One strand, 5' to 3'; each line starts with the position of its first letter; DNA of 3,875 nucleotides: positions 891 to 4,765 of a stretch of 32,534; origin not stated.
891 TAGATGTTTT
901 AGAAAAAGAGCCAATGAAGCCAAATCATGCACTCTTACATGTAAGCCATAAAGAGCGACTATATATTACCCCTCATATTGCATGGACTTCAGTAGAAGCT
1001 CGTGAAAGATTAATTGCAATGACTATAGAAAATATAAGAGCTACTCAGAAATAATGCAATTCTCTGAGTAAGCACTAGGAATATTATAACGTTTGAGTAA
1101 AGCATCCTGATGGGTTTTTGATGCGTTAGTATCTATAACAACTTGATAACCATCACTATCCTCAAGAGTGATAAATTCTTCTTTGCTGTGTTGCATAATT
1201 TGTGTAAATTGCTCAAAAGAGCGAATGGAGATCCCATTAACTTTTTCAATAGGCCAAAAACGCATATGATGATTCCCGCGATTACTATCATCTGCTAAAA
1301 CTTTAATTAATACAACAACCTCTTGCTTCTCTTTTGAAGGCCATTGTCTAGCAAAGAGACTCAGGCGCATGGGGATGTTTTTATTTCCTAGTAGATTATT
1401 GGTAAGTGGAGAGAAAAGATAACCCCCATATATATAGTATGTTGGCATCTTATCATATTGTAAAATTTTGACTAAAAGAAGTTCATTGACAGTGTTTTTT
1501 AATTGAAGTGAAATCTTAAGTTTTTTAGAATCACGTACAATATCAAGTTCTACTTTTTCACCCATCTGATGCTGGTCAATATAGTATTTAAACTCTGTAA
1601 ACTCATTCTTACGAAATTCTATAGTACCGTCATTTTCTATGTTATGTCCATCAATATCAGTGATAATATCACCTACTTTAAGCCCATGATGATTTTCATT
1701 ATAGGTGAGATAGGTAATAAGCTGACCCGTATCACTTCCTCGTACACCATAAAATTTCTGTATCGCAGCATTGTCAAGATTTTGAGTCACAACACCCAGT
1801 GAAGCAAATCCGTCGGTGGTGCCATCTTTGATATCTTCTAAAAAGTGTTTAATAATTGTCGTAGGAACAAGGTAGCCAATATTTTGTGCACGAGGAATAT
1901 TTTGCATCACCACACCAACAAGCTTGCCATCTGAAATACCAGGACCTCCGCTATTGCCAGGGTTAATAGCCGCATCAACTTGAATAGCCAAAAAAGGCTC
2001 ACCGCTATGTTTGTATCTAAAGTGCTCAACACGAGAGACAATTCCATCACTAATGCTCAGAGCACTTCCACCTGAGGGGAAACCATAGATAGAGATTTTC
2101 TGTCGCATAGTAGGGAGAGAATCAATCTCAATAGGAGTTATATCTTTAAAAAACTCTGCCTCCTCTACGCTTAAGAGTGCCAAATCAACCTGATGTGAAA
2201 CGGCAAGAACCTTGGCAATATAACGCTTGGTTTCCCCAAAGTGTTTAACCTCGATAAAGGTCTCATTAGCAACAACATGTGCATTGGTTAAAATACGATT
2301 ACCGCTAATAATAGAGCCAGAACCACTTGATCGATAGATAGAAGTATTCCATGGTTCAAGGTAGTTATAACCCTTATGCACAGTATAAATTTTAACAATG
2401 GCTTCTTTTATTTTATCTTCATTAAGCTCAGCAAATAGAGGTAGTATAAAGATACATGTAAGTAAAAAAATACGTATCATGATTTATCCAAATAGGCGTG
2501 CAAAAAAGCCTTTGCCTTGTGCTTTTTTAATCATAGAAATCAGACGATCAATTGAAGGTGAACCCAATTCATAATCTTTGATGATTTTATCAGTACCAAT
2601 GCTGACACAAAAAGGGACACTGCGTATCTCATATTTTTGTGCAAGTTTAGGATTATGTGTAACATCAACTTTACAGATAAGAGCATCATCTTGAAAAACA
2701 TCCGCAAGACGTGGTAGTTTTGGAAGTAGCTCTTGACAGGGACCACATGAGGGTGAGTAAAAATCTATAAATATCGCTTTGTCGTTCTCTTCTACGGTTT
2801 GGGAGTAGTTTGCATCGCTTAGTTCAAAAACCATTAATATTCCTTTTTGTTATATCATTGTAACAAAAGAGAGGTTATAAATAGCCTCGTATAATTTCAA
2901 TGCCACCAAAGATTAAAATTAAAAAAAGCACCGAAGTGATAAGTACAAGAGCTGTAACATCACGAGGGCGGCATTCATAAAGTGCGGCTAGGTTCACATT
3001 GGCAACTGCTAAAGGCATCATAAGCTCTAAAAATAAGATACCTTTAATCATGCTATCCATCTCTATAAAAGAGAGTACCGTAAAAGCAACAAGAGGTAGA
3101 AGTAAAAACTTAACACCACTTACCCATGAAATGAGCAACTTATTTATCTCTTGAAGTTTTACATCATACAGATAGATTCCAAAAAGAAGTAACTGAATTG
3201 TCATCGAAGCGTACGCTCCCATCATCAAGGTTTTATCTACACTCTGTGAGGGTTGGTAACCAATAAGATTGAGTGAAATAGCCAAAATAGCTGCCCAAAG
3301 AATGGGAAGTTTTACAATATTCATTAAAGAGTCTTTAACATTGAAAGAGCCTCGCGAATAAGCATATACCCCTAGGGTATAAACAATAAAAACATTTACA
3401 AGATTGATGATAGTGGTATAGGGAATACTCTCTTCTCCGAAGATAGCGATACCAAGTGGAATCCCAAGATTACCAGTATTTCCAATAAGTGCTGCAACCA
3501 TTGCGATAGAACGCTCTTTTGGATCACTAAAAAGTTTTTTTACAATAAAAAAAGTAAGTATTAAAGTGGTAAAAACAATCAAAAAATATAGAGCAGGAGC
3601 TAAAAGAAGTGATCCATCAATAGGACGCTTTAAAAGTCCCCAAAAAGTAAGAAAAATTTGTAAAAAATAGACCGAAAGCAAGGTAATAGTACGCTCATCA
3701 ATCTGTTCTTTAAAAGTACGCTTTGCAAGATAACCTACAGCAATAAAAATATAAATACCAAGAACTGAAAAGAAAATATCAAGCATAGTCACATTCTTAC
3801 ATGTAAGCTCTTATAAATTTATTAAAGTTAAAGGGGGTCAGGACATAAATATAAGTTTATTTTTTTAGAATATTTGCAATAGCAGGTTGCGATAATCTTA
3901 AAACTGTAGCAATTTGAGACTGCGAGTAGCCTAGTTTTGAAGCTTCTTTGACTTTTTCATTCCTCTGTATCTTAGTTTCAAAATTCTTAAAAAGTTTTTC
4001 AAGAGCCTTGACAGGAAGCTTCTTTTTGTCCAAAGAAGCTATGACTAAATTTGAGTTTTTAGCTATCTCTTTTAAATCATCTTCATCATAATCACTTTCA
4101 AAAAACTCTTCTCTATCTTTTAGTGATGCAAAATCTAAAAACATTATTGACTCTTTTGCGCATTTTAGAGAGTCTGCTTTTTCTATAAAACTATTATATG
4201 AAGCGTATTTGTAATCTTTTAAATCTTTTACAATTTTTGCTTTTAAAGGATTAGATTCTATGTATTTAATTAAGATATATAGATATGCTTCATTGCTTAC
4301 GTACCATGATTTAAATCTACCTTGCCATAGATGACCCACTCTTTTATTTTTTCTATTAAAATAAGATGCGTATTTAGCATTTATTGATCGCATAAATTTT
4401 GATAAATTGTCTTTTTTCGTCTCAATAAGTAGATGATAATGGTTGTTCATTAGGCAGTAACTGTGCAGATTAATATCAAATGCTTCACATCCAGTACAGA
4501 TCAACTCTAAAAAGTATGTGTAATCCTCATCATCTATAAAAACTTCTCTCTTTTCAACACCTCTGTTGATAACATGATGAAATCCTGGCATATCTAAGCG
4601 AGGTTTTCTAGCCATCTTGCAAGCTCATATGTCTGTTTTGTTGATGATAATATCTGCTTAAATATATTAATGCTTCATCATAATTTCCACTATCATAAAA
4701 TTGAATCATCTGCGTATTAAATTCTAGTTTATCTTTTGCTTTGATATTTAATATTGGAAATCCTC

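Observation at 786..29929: A perfect palindrome, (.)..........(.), occurs 16 times in 32.5 kb: a HIP1-like highly iterated palindrome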

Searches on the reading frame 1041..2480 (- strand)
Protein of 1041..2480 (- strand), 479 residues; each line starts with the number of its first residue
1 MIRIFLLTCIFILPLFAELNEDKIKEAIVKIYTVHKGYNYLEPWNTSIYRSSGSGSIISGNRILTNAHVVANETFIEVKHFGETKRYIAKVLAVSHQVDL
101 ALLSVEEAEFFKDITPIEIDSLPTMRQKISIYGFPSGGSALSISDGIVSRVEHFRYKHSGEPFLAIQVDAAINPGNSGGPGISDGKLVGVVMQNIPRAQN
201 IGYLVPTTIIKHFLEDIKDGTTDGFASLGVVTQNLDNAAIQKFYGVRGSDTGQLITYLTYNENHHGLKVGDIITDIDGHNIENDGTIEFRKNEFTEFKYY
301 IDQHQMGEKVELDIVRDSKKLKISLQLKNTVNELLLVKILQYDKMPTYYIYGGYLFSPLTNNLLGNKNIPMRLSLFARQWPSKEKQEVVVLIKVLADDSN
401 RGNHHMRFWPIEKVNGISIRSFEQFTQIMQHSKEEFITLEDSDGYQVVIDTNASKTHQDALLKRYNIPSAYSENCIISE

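Call 8: search_protein_families(library=pfam, proteins=[window:1041-2480:-])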
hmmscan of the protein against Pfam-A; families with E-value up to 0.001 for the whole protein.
window:1041-2480:- (479 aa): 5 families
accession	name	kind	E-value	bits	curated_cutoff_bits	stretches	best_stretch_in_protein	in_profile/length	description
PF17815.7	PDZ_3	-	6.4e-37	127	22.8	1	337-473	1-144/145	PDZ domain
PF13365.12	Trypsin_2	-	1.2e-23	84.9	27.6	1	53-190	1-144/144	Trypsin-like peptidase domain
PF00089.32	Trypsin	-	8.7e-17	62.1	20.6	1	35-210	5-216/220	Trypsin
PF13180.12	PDZ_2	-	5.7e-07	30.2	27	1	264-327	27-80/80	PDZ domain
PF17820.7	PDZ_6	-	9.2e-06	25.8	27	0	266-284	15-31/54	PDZ domain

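Call 75: search_protein_families(library=ncbifam, proteins=[window:1041-2480:-])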
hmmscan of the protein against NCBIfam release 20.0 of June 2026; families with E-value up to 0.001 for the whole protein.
window:1041-2480:- (479 aa): 13 families
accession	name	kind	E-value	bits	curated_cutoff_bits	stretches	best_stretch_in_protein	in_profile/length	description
TIGR02037.1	degP_htrA_DO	subfamily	2.5e-39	135.4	416.2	1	48-439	57-421/434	Do family serine endopeptidase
NF041521.1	HhoA_HhoB_HtrA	equivalog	9.1e-26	90.9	450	1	45-328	51-332/335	HhoA/HhoB/HtrA family serine endopeptidase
NF047968.1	SerProtHtrA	equivalog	1.2e-24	87.4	470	1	23-326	61-356/357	serine protease HtrA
NF008189.1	PRK10942.1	equivalog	4.1e-22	78.3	720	1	48-332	110-386/477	serine endoprotease DegP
NF033740.0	MarP_fam_protase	equivalog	3.2e-21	75.8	250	1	50-220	210-380/390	MarP family serine protease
NF007526.1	PRK10139.1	equivalog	4.3e-20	71.8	756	1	46-330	86-362/456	serine endoprotease DegQ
TIGR02038.1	protease_degS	equivalog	1.3e-16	60.7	422.95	1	26-328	56-347/351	outer membrane-stress sensor serine endopeptidase DegS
NF040960.1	MamE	equivalog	7.2e-15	54.6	800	1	45-231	116-310/659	magnetosome formation protease MamE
NF008147.1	PRK10898.1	equivalog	2.6e-13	49.9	408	1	27-328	57-348/352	outer membrane-stress sensor serine endopeptidase DegS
NF053637.1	SerProtHtrAspr2045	equivalog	9.1e-11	41.3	650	1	48-334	100-393/394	serine protease HtrA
NF040961.1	MamO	equivalog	2.7e-10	39.2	800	1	51-228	98-278/648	magnetosome protein MamO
NF050055.1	SerProtHtrAMycob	equivalog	5.7e-07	28.8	800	1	51-241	227-430/502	serine protease HtrA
NF041199.1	trx7_PDZ_seleno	equivalog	1.1e-06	27.8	300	1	250-327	316-390/390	Trx7/PDZ domain-containing (seleno)protein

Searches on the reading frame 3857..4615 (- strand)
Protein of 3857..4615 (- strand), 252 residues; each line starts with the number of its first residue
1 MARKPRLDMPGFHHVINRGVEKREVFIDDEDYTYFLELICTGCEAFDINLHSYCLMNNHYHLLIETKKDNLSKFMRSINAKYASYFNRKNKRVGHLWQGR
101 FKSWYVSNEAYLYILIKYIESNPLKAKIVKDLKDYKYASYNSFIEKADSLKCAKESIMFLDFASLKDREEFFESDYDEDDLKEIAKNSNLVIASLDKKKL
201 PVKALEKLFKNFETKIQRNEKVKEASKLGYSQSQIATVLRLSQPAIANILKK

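Call 8: search_protein_families(library=pfam, proteins=[window:3857-4615:-])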
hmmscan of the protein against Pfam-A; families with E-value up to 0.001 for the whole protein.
window:3857-4615:- (252 aa): 1 family
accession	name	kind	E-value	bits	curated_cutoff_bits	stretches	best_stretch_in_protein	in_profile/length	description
PF01797.21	Y1_Tnp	-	2.5e-16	60.3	23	1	14-122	8-121/121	Transposase IS200 like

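Call 11: search_protein_families(library=ncbifam, proteins=[window:3857-4615:-])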
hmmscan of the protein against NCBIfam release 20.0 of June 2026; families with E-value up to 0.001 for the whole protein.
window:3857-4615:- (252 aa): 2 families
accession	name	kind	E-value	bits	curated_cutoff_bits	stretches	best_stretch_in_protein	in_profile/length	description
NF047646.1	REP_Tyr_transpos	equivalog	3.3e-20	72.5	80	1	5-137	3-145/146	REP-associated tyrosine transposase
NF033573.1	transpos_IS200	equivalog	0.00018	21.7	55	1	22-101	21-102/126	IS200/IS605 family transposase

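Call 13: find_encoding_contigs(protein=window:3857-4615:-, flank=10000, max_places=10)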
Protein window:3857-4615:- (252 aa): 1 contig read that carries it; 1 place shown.
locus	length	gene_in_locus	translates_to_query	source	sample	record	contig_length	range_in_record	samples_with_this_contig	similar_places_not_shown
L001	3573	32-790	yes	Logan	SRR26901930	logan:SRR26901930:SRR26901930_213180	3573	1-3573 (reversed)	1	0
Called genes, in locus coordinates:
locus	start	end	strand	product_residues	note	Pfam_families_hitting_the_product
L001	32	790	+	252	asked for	PF01797:Y1_Tnp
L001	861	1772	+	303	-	PF03547:Mem_trans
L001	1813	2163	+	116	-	PF00085:Thioredoxin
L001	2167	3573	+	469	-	?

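Call 14: find_homologous_proteins(query=window:3857-4615:-)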
Query window:3857-4615:- (252 aa): 1925 proteins with E <= 0.001 among 2288 candidates; the best 120 are listed.
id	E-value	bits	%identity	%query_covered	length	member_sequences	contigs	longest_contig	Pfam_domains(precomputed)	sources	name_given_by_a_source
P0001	5.7e-162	555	100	100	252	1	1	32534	PF01797.22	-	-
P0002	2.4e-118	412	71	100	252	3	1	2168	PF01797.22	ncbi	-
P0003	2.2e-116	406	71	100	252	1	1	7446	PF01797.22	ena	-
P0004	3.4e-115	402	71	100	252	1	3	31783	PF01797.22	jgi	-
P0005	1.7e-114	400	69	100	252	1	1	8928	PF01797.22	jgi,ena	-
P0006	6.2e-113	394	69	100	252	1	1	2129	PF01797.22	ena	-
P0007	7.1e-110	384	67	100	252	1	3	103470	PF01797.22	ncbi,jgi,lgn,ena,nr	ncbi:MAG: hypothetical protein COA44_12505 [Arcobacter sp.]|nr:MAG: hypothetical protein COA44_12505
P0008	2.3e-104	366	65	97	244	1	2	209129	PF01797.22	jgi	-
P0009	3.7e-103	363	62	100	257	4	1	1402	PF01797.22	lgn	-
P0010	5.2e-103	362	62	100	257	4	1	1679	PF01797.22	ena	-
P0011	2.1e-102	360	62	100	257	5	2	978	PF01797.22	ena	-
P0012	4.4e-101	356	62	100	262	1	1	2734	PF01797.22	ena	-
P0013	3.0e-100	353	62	100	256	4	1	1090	PF01797.22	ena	-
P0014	9.3e-100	351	60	100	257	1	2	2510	PF01797.22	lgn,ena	-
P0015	1.0e-99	351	62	100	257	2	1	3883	PF01797.22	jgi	-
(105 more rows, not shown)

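Call 16: find_related_loci(query=A1, collection=genome_contigs, flank=10000)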
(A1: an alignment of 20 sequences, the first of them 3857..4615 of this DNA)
Query A1 (252 aa) in genome_contigs; peptide patterns used: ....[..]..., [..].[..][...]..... (x = any residue, [..] = any of these).
402 stretches matched a pattern; 374 encode a relative of the query (tblastn E <= 1e-3); the best 80 are kept; 80 distinct loci.
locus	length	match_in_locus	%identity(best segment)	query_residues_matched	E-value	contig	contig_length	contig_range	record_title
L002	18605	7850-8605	67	1-252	5e-117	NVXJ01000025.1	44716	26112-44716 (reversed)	MAG: Arcobacter sp. isolate NORP14 Contig_source1382A_2095, whole genome shotgun sequence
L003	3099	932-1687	62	1-252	3e-110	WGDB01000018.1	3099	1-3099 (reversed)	MAG: Helicobacteraceae bacterium isolate S145_25 k151_12020, whole genome shotgun sequence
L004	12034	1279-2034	60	1-252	3e-105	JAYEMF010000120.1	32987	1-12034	MAG: Campylobacterota bacterium isolate MAG088 MAG088_120, whole genome shotgun sequence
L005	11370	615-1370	59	1-252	2e-103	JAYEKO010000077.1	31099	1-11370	MAG: Campylobacterota bacterium isolate MAG135 MAG135_77, whole genome shotgun sequence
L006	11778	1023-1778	58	1-251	8e-102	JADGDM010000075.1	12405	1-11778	MAG: Sulfurimonadaceae bacterium isolate BB10 NODE_4743_length_12405_cov_4.323582, whole genome shotgun sequence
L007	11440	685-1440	55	1-252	4e-96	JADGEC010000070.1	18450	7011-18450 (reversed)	MAG: Sulfurimonadaceae bacterium isolate BB26 NODE_2808_length_18450_cov_4.611138, whole genome shotgun sequence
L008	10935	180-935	56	1-252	3e-93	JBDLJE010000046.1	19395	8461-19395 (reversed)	MAG: Campylobacterota bacterium isolate MAG080 MAG080_46, whole genome shotgun sequence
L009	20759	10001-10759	53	1-252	1e-90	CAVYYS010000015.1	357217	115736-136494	MAG: uncultured Helicobacteraceae bacterium isolate MFD02923.bin.2.51 genome assembly, contig: contig_8691, whole genome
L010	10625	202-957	52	1-252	7e-90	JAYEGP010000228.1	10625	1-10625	MAG: Campylobacterota bacterium isolate MAG243 MAG243_228, whole genome shotgun sequence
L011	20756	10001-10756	54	1-252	3e-90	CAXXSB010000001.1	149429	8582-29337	MAG: Sulfurimonadaceae bacterium isolate 9b364b69-d344-45b3-aabe-164544d75914 genome assembly, contig: contig_1, whole g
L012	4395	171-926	53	1-252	2e-89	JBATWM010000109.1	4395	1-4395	MAG: Sulfurimonadaceae bacterium isolate MFD12962_ilm_asm_bin7 k127_9909, whole genome shotgun sequence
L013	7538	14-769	51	1-252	3e-88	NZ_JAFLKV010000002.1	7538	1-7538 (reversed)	MAG: Sulfuricurvum sp. isolate LaCa_MAG_14 c_000000012633, whole genome shotgun sequence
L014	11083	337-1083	54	1-252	8e-86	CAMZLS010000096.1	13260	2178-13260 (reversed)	uncultured Helicobacteraceae bacterium isolate RB_MAG_00011 genome assembly, contig: RB_MAG_00011_000000000067, whole ge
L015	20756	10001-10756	53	1-252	9e-85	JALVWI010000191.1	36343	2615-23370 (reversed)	MAG: Campylobacterales bacterium isolate M10_metabat2_scaf2bin.003 M10_NODE_381_length_36343_cov_87.247763, whole genome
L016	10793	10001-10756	51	1-252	2e-84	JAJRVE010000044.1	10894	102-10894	MAG: Campylobacterales bacterium isolate Dive96_bin10.281 k141_1089610, whole genome shotgun sequence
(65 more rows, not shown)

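Call 68: find_encoding_contigs(protein=P0004, flank=10000, max_places=2)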
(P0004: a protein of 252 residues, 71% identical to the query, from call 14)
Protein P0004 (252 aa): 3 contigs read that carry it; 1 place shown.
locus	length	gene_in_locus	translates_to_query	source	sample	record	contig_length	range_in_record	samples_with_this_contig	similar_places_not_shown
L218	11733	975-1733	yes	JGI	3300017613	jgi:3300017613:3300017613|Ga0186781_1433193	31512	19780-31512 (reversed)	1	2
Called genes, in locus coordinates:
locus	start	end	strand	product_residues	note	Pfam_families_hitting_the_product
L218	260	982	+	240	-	PF02661:Fic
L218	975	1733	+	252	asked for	PF01797:Y1_Tnp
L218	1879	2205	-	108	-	PF01337:Barstar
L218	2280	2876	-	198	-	PF14681:UPRTase, PF00156:Pribosyltran (weak)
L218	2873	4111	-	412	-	PF13207:AAA_17, PF13238:AAA_18 (faint)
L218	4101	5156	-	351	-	PF04055:Radical_SAM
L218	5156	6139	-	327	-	PF13638:PIN_4, PF00023:Ank (faint), PF13606:Ank_3 (faint), PF12796:Ank_2, PF13637:Ank_4 (weak), PF13857:Ank_5 (weak), PF12796:Ank_2, PF13637:Ank_4 (weak)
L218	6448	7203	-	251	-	PF13276:HTH_21 (weak), PF00665:rve, PF13683:rve_3, PF13333:rve_2 (weak)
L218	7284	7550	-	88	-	PF01527:HTH_Tnp_1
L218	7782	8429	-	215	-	PF00406:ADK, PF13207:AAA_17, PF05191:ADK_lid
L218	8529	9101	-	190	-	PF13238:AAA_18 (weak), PF13671:AAA_33, PF00406:ADK, PF13207:AAA_17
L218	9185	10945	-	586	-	PF01336:tRNA_anti-codon, PF00152:tRNA-synt_2, PF02938:GAD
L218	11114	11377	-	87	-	-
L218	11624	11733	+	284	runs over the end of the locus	PF01513:NAD_kinase, PF20143:NAD_kinase_C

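Call 69: find_encoding_contigs(protein=P0005, flank=10000, max_places=2)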
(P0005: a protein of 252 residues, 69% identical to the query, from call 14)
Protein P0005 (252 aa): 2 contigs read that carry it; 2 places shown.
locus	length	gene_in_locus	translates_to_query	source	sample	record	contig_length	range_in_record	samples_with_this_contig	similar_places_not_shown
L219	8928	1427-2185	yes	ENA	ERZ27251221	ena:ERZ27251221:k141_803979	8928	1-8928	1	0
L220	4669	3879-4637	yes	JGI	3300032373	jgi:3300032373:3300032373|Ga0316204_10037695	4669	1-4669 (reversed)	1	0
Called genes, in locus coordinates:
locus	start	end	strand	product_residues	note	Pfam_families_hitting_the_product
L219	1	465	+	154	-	?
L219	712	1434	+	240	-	PF02661:Fic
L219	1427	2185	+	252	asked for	PF01797:Y1_Tnp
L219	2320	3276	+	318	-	PF22352:K319L-like_PKD (weak)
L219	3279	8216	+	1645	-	PF13205:Big_5 (weak), PF00028:Cadherin (faint), PF06739:SBBP (weak)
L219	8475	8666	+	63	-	PF01632:Ribosomal_L35p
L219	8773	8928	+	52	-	?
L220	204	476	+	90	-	-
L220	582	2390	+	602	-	PF07973:tRNA_SAD, PF00587:tRNA-synt_2b, PF03129:HGTP_anticodon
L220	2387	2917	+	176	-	PF05198:IF3_N, PF00707:IF3_C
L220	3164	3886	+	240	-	PF02661:Fic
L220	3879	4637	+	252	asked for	PF01797:Y1_Tnp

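Call 70: find_encoding_contigs(protein=P0003, flank=10000, max_places=2)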
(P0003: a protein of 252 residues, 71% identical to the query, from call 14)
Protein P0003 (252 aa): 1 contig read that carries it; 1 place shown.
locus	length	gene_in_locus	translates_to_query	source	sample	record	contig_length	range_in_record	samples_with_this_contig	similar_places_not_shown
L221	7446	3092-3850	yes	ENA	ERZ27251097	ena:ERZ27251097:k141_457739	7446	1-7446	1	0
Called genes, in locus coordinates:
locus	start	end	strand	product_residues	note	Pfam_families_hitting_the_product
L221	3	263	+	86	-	?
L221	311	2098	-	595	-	PF16655:PhoD_N, PF16656:Pur_ac_phosph_N (weak), PF09423:PhoD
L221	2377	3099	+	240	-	PF02661:Fic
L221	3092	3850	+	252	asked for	PF01797:Y1_Tnp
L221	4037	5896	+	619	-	-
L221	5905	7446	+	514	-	?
